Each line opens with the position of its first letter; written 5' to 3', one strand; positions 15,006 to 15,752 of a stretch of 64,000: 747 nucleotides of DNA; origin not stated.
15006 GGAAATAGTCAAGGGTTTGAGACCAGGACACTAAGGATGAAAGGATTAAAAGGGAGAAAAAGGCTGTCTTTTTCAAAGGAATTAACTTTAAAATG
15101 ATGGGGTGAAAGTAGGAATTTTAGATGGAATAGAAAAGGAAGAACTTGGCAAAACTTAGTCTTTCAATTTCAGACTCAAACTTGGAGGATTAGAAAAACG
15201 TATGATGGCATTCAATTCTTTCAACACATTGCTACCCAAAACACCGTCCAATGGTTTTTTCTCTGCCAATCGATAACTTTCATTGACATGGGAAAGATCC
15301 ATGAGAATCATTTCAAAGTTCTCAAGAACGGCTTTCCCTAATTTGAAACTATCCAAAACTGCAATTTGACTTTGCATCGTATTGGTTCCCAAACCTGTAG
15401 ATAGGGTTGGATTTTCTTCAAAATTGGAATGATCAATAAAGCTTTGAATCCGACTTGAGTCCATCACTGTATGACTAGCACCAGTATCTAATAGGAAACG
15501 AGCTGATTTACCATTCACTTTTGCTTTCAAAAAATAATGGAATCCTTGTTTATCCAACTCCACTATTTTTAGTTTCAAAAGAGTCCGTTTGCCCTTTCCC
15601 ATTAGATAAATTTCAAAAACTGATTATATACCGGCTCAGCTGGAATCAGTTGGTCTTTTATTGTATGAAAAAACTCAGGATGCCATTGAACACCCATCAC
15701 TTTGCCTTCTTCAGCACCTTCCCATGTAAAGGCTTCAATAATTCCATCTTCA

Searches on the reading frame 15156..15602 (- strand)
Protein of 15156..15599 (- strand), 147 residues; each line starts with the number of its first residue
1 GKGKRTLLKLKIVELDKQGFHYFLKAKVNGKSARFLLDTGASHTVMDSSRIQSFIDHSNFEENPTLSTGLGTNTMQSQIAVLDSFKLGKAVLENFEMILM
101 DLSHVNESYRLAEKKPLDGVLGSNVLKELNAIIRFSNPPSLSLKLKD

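Call 44: find_encoding_contigs(protein=window:15156-15599:-, flank=4000, max_places=8)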
Protein window:15156-15599:- (147 aa): no gene with exactly this product is on record in the collection.

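Call 47: find_encoding_contigs(protein=window:15159-15602:-, flank=3000, max_places=8)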
Protein window:15159-15602:- (148 aa): 2 contigs read that carry it; 2 places shown.
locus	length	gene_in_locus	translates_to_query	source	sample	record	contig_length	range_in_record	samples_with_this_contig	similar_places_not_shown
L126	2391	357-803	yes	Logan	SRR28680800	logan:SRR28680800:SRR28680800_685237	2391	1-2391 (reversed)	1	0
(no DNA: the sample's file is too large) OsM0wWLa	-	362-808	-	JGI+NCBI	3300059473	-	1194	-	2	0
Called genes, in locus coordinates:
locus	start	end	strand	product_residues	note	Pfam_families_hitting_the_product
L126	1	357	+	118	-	?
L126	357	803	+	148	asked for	PF13650:Asp_protease_2, PF13975:gag-asp_proteas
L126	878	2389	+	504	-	?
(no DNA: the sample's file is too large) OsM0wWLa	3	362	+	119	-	?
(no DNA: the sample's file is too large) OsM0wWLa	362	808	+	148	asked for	PF13650:Asp_protease_2, PF13975:gag-asp_proteas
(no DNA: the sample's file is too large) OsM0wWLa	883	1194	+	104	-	?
